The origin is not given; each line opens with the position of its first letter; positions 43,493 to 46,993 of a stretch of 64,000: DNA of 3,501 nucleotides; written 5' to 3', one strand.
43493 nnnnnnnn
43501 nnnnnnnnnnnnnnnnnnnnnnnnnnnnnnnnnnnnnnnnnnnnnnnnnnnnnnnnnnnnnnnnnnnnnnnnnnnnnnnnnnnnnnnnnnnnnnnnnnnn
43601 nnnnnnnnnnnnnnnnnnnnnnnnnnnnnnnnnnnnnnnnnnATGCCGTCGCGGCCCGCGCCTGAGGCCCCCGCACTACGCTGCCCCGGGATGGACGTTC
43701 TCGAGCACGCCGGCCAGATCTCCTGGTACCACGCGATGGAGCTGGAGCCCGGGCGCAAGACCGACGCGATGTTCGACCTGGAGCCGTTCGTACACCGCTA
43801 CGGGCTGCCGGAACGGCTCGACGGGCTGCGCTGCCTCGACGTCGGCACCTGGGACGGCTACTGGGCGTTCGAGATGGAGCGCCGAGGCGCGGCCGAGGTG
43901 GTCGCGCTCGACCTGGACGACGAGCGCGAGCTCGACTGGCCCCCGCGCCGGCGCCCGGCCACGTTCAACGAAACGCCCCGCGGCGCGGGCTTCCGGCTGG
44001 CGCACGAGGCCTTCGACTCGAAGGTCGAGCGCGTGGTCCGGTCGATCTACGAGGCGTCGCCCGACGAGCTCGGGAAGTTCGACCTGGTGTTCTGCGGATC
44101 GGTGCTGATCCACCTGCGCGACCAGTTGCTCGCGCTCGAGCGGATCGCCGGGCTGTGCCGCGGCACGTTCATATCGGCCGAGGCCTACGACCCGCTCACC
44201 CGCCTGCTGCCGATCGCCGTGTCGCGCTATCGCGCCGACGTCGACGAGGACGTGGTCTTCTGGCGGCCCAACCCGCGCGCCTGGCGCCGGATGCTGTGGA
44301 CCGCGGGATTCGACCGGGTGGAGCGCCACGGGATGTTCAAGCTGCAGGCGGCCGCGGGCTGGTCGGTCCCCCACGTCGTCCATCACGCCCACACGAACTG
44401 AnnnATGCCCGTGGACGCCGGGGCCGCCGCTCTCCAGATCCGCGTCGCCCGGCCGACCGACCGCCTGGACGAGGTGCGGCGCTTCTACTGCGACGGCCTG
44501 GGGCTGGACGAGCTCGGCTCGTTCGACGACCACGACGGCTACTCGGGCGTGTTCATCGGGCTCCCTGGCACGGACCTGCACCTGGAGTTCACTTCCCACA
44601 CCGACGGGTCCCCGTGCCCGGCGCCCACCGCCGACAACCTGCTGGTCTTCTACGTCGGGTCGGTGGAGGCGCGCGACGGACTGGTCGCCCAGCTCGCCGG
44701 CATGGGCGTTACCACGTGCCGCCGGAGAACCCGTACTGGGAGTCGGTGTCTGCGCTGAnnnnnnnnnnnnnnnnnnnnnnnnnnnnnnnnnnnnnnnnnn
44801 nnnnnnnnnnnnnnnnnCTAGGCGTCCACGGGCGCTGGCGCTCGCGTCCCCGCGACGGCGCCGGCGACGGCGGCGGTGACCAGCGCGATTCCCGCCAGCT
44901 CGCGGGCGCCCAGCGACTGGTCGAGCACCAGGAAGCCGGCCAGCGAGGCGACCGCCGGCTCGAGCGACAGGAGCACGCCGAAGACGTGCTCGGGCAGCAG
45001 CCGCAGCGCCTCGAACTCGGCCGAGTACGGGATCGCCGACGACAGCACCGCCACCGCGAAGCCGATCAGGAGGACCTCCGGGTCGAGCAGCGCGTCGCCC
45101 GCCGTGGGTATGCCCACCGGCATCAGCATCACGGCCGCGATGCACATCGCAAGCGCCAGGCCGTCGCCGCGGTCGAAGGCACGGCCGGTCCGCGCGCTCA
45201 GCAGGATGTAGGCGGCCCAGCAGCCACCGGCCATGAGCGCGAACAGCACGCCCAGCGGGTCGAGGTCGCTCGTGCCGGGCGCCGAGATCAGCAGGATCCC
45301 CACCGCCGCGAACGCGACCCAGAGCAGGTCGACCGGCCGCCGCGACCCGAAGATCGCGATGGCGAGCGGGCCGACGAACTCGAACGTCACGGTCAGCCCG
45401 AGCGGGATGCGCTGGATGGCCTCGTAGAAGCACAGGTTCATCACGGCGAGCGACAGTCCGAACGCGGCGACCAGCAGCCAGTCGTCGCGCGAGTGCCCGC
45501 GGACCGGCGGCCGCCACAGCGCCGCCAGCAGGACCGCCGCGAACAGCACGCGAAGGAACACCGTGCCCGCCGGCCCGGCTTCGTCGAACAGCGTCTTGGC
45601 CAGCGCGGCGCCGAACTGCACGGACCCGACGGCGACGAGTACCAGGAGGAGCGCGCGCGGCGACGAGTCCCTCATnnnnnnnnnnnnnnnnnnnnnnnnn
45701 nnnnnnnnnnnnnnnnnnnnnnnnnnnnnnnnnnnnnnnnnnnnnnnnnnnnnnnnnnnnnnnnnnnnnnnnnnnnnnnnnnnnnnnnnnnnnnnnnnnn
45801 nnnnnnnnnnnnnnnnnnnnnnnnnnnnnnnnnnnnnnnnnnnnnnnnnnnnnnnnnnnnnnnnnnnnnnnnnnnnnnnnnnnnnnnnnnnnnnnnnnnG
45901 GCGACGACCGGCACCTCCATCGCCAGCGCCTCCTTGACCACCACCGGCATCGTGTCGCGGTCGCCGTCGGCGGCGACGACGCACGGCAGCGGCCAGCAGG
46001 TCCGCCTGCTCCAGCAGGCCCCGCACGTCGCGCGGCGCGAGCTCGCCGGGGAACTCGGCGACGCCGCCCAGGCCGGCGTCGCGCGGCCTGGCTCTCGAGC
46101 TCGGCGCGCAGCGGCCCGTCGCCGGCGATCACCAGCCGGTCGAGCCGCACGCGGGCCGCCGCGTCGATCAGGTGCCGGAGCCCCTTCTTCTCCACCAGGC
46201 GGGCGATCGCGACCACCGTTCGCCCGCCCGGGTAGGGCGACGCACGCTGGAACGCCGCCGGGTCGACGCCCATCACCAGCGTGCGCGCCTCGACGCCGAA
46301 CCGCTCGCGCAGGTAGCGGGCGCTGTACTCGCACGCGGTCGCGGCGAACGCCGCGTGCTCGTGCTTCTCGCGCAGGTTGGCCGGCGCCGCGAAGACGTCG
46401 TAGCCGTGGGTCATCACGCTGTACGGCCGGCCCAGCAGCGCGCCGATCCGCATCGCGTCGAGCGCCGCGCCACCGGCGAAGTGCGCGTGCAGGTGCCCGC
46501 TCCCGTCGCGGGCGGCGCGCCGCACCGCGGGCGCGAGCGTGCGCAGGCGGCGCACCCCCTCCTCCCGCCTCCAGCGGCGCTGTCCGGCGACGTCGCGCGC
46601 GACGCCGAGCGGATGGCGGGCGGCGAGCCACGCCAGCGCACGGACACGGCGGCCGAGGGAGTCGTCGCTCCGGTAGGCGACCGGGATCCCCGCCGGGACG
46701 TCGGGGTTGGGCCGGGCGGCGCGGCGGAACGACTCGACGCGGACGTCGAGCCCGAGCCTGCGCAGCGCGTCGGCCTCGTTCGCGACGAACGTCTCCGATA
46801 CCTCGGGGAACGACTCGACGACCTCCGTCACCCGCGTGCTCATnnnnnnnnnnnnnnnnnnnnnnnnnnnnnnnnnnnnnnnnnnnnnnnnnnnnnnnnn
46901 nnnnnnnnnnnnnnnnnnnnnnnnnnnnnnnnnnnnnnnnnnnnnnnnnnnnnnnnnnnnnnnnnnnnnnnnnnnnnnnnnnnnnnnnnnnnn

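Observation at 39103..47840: Methyltransferase-rich glycan cluster with a Wzx flippase but no polymerase, ligase or priming phosphoglycosyltransferase: candidate pathway for a heavily O-methylated oligosaccharide or glycolipid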

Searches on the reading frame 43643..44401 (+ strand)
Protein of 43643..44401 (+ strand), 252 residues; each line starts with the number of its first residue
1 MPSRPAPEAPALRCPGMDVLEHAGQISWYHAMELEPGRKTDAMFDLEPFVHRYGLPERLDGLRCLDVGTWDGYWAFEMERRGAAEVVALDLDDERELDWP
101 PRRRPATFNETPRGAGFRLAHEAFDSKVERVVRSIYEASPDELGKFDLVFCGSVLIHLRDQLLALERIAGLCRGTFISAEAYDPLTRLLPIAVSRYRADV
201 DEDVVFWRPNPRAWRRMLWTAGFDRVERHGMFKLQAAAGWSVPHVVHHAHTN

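Call 8: search_protein_families(library=pfam, proteins=[window:43643-44401:+], max_evalue=0.01)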
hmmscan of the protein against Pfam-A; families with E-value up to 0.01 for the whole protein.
window:43643-44401:+ (252 aa): 6 families
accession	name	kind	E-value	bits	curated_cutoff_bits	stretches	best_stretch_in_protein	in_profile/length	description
PF13489.12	Methyltransf_23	-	6.3e-10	39.5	27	1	48-226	11-162/164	Methyltransferase domain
PF13649.12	Methyltransf_25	-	4.7e-05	24.4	27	0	65-94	2-32/97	Methyltransferase domain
PF08241.18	Methyltransf_11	-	6.7e-05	23.9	21.2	1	65-172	1-87/95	Methyltransferase domain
PF08242.18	Methyltransf_12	-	0.00027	22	30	1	65-172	1-92/98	Methyltransferase domain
PF01728.25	FtsJ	-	0.0015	19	24.1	1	46-108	9-70/181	FtsJ-like methyltransferase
PF13847.12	Methyltransf_31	-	0.0057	16.8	27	0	132-181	60-112/145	Methyltransferase domain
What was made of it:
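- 43691..44401 (+): Class I SAM methyltransferase 'MTb' (236 aa), adjacent to Wzx. Methyltransf_23 (call 8).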

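Call 15: search_protein_families(library=ncbifam, proteins=[window:43643-44401:+], max_evalue=0.001)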
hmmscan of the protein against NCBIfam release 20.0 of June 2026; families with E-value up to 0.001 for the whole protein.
window:43643-44401:+ (252 aa): 3 families
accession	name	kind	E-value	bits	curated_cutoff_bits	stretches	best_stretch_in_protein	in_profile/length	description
TIGR04290.1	meth_Rta_06860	hypoth_equivalog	1.3e-14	54.2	300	1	27-94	11-83/226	TIGR04290 family methyltransferase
NF011650.0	PRK15068.1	equivalog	2.1e-05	23.6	209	1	58-168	120-213/324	tRNA 5-methoxyuridine(34)/uridine 5-oxyacetic acid(34) synthase CmoB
TIGR00452.1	TIGR00452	equivalog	2.2e-05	23.5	275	0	58-90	115-147/316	tRNA 5-methoxyuridine(34)/uridine 5-oxyacetic acid(34) synthase CmoB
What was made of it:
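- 43691..44401 (+): The automated 'CmoB' name is not supported: 23.6 bits against a cutoff of 209 (call 15).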

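Call 31: search_solved_structures(query=window:43643-44401:+, max_evalue=0.01)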
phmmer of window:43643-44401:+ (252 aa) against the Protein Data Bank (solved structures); distinct sequences matched with E-value up to 0.01: 0.

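Call 58: find_homologous_proteins(query=window:43691-44401:+, max_evalue=1e-10)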
Query window:43691-44401:+ (236 aa): 3156 proteins with E <= 1e-10 among 4155 candidates; the best 120 are listed.
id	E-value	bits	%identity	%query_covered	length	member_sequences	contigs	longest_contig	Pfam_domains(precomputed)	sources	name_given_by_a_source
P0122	1.1e-160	551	100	100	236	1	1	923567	PF13489.13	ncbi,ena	-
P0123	7.0e-137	473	86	100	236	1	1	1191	PF13847.13,PF13489.13,PF13649.13,PF08241.19,PF08242.19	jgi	jgi:tRNA (mo5U34)-methyltransferase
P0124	3.4e-130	451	83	99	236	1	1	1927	PF13489.13,PF13649.13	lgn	-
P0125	5.7e-128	444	79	100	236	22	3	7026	PF13489.13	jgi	jgi:tRNA (mo5U34)-methyltransferase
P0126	1.6e-127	442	80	100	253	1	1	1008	PF13489.13,PF13649.13,PF08242.19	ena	-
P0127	2.8e-126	438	79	99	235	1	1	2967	PF13489.13,PF13649.13,PF08241.19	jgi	jgi:tRNA (mo5U34)-methyltransferase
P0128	5.1e-124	431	79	99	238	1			PF13489.13,PF13649.13,PF08241.19,PF08242.19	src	-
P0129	1.5e-123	429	79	99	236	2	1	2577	PF13489.13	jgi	jgi:tRNA (mo5U34)-methyltransferase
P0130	2.3e-123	428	79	99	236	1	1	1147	PF13489.13,PF13649.13,PF08241.19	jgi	jgi:tRNA (mo5U34)-methyltransferase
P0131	2.5e-123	428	77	99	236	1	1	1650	PF13489.13,PF13649.13,PF08241.19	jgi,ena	-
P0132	3.5e-122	425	78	100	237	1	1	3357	PF13489.13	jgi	jgi:tRNA (mo5U34)-methyltransferase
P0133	4.0e-122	424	78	99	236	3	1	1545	PF13489.13,PF13649.13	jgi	jgi:tRNA (mo5U34)-methyltransferase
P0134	1.4e-121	423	77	100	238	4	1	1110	PF13489.13,PF13649.13,PF08241.19,PF08242.19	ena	-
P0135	2.3e-121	422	79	100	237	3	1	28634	PF13847.13,PF13489.13,PF13649.13,PF08241.19,PF08242.19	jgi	jgi:tRNA (mo5U34)-methyltransferase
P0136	3.3e-121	421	76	99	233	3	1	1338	PF13489.13,PF13649.13,PF08241.19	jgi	jgi:tRNA (mo5U34)-methyltransferase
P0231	5.2e-106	372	67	99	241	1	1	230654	PF13489.13,PF08241.19,PF08242.19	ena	-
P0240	1.3e-105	370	70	97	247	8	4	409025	PF13489.13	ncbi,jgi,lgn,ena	ncbi:MAG TPA: methyltransferase domain-containing protein [Solirubrobacterales bacterium]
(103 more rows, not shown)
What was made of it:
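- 43691..44401 (+): P0122 is 100% identical at 236 aa (call 58).
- Checked: (d) MTb starts at 43691, giving 236 aa (call 58).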

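Call 59: find_encoding_contigs(protein=P0240, flank=10000, max_places=2)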
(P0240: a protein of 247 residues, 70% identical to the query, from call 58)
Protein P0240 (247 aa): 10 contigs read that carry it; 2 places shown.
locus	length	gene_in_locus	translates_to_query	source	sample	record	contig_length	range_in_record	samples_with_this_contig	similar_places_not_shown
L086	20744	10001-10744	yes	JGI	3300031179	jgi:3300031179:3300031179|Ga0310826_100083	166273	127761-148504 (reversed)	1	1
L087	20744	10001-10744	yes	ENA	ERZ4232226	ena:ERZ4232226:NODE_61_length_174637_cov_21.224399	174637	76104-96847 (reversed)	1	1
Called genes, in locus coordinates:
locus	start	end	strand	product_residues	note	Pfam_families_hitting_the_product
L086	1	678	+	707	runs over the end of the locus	PF02366:PMT (weak)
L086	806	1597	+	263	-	PF05711:TylF, PF13578:Methyltransf_24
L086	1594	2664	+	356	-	PF00535:Glycos_transf_2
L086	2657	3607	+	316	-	PF13489:Methyltransf_23, PF13649:Methyltransf_25, PF13847:Methyltransf_31 (weak), PF08241:Methyltransf_11, PF08242:Methyltransf_12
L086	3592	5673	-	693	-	PF02366:PMT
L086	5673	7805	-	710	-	PF02366:PMT (weak)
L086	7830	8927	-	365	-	PF13439:Glyco_transf_4, PF13579:Glyco_trans_4_4, PF00534:Glycos_transf_1, PF13692:Glyco_trans_1_4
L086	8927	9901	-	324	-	PF00535:Glycos_transf_2, PF13641:Glyco_tranf_2_3, PF13632:Glyco_trans_2_3 (faint)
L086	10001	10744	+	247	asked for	PF13489:Methyltransf_23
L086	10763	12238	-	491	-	PF13440:Polysacc_synt_3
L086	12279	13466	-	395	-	PF13439:Glyco_transf_4 (weak), PF20706:GT4-conflict, PF00534:Glycos_transf_1, PF13692:Glyco_trans_1_4, PF13524:Glyco_trans_1_2 (weak)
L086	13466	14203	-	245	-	PF08241:Methyltransf_11 (weak)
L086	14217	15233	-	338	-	PF00535:Glycos_transf_2, PF10111:Glyco_tranf_2_2, PF13641:Glyco_tranf_2_3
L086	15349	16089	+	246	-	PF13489:Methyltransf_23, PF01209:Ubie_methyltran (faint), PF00398:RrnaAD, PF08241:Methyltransf_11, PF08242:Methyltransf_12, PF13649:Methyltransf_25, PF13847:Methyltransf_31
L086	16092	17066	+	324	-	PF00535:Glycos_transf_2, PF10111:Glyco_tranf_2_2 (faint), PF13641:Glyco_tranf_2_3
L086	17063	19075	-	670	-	PF00535:Glycos_transf_2, PF13641:Glyco_tranf_2_3, PF10111:Glyco_tranf_2_2 (faint), PF13632:Glyco_trans_2_3, PF13439:Glyco_transf_4 (weak), PF00534:Glycos_transf_1, PF13524:Glyco_trans_1_2 (weak), PF13692:Glyco_trans_1_4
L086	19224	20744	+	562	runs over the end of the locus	PF04932:Wzy_C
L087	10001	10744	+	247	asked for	PF13489:Methyltransf_23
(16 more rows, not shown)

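Call 60: find_encoding_contigs(protein=P0231, flank=10000, max_places=1)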
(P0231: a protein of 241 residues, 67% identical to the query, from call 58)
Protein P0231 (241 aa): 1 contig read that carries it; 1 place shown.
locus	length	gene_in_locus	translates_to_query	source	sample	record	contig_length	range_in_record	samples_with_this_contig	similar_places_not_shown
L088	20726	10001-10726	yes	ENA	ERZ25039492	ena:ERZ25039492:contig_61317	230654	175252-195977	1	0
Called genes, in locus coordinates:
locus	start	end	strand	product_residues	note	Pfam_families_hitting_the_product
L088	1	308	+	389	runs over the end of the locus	PF13439:Glyco_transf_4 (weak), PF13579:Glyco_trans_4_4, PF20706:GT4-conflict, PF00534:Glycos_transf_1, PF13692:Glyco_trans_1_4, PF13524:Glyco_trans_1_2 (weak)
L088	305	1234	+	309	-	PF00535:Glycos_transf_2, PF13641:Glyco_tranf_2_3, PF13632:Glyco_trans_2_3 (weak)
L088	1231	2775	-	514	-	PF01943:Polysacc_synt, PF13440:Polysacc_synt_3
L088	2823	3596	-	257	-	PF13489:Methyltransf_23, PF08241:Methyltransf_11, PF08242:Methyltransf_12 (weak), PF13649:Methyltransf_25 (weak)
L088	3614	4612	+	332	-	PF00535:Glycos_transf_2, PF10111:Glyco_tranf_2_2 (faint), PF13641:Glyco_tranf_2_3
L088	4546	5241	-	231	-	-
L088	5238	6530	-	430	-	PF13231:PMT_2 (weak)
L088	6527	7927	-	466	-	PF01593:Amino_oxidase, PF13450:NAD_binding_8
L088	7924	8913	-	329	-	PF00535:Glycos_transf_2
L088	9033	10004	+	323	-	PF13489:Methyltransf_23, PF08241:Methyltransf_11, PF08242:Methyltransf_12, PF13649:Methyltransf_25, PF13847:Methyltransf_31 (faint)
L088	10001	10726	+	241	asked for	PF13489:Methyltransf_23, PF08241:Methyltransf_11 (faint), PF08242:Methyltransf_12 (faint)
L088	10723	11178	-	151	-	PF00132:Hexapep, PF14602:Hexapep_2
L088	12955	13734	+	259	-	PF02397:Bac_transf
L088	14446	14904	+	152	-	PF13692:Glyco_trans_1_4 (weak)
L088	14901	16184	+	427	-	PF20706:GT4-conflict, PF00534:Glycos_transf_1, PF13524:Glyco_trans_1_2, PF13692:Glyco_trans_1_4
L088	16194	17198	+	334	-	PF03808:Glyco_tran_WecG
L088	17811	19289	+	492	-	PF02706:Wzz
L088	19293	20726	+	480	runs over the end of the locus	PF04932:Wzy_C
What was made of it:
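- On Complete Wzx/Wzy-dependent polysaccharide locus: Present in relatives L086/87 and L088 (calls 59, 60).
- L088 carries a Wzz chain-length regulator next to Wzy_C (call 60), which points to polymerisation. A Wzx is present, and relatives carry polysaccharide machinery (calls 59, 60).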

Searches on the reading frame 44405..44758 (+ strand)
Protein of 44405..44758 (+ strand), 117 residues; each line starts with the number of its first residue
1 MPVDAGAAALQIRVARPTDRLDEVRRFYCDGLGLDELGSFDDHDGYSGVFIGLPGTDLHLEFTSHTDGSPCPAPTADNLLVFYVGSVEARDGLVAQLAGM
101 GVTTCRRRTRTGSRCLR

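Call 8: search_protein_families(library=pfam, proteins=[window:44405-44758:+], max_evalue=0.01)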
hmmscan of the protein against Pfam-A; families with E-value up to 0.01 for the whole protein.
window:44405-44758:+ (117 aa): 3 families
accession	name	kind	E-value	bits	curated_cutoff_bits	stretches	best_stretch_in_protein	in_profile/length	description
PF22658.2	YycE-like_N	-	1.2e-25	89.6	27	1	12-63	1-52/52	YycE-like N-terminal domain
PF00903.31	Glyoxalase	-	1.4e-07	32.3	20.6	1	14-112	5-103/121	Glyoxalase/Bleomycin resistance protein/Dioxygenase superfamily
PF22659.2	YycE-like_C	-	0.00044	20.6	27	1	77-105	1-29/55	YycE-like C-terminal domain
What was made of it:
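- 44405..44811 (+): YycE-like VOC/glyoxalase-fold protein with one frameshift near 44707; probably a bystander. PF22658 at 89.6 bits, but the C-terminal domain matches only 1-29 of 55 positions (call 8).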

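Call 15: search_protein_families(library=ncbifam, proteins=[window:44405-44758:+], max_evalue=0.001)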
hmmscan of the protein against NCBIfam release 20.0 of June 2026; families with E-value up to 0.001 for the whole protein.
window:44405-44758:+ (117 aa): 0 families

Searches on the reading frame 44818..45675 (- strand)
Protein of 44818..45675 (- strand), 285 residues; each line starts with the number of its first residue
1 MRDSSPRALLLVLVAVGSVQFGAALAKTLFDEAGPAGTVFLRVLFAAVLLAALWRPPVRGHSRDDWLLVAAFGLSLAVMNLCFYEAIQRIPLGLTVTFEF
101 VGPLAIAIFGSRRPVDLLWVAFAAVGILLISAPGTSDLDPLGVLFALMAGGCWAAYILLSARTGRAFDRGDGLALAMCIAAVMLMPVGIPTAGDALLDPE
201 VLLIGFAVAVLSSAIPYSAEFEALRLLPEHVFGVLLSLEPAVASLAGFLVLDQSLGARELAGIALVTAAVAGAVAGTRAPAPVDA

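Call 8: search_protein_families(library=pfam, proteins=[window:44818-45675:-], max_evalue=0.01)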
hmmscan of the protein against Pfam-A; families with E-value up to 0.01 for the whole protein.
window:44818-45675:- (285 aa): 1 family
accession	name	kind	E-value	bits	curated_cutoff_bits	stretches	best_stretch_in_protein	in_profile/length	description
PF00892.27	EamA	-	9.9e-24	84.6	28.2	2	141-272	2-132/135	EamA-like transporter family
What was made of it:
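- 44818..45675 (-): EamA/DMT transporter, RhtA-like (285 aa, 10 TM). Its start overlaps the GT4 stop, but it is not conserved with the cluster. PF00892 (call 8).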

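Call 15: search_protein_families(library=ncbifam, proteins=[window:44818-45675:-], max_evalue=0.001)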
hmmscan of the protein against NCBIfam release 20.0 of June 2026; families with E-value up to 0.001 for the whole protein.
window:44818-45675:- (285 aa): 2 families
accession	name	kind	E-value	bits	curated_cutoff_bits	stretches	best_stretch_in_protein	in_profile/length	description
NF007823.0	PRK10532.1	equivalog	2.3e-64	217.3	354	1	9-275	14-281/295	threonine/homoserine exporter RhtA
TIGR00950.1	2A78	equivalog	9.4e-22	77.7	230.2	1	38-270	21-263/264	carboxylate/amino acid/amine transporter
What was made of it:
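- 44818..45675 (-): RhtA model NF007823 scores 217 bits, E=2e-64, below its cutoff of 354 (call 15).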

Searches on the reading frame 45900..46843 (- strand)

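Call 8: search_protein_families(library=pfam, proteins=[window:45900-46843:-], max_evalue=0.01)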
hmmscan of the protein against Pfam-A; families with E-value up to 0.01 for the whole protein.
window:45900-46843:- (314 aa): 3 families
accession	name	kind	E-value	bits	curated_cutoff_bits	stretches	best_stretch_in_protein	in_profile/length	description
PF13692.12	Glyco_trans_1_4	-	4.8e-06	27.3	27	1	208-254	2-54/142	Glycosyl transferases group 1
PF00534.26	Glycos_transf_1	-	7.2e-06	26.1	26.4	1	204-256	12-69/172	Glycosyl transferases group 1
PF13439.12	Glyco_transf_4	-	0.0014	19.1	28.5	1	17-194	5-167/170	Glycosyltransferase Family 4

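Call 15: search_protein_families(library=ncbifam, proteins=[window:45900-46843:-], max_evalue=0.001)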
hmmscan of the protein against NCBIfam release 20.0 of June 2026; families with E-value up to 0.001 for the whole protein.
window:45900-46843:- (314 aa): 2 families
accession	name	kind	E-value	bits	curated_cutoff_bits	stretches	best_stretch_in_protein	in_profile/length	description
NF041876.1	EPS_EpsE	equivalog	7.2e-17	61.7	400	1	9-243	5-254/389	exopolysaccharide biosynthesis GT4 family glycosyltransferase EpsE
NF047684.1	TeichurnBiosyTuaC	equivalog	3.6e-07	29.4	550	1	23-255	25-268/391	teichuronic acid biosynthesis protein TuaC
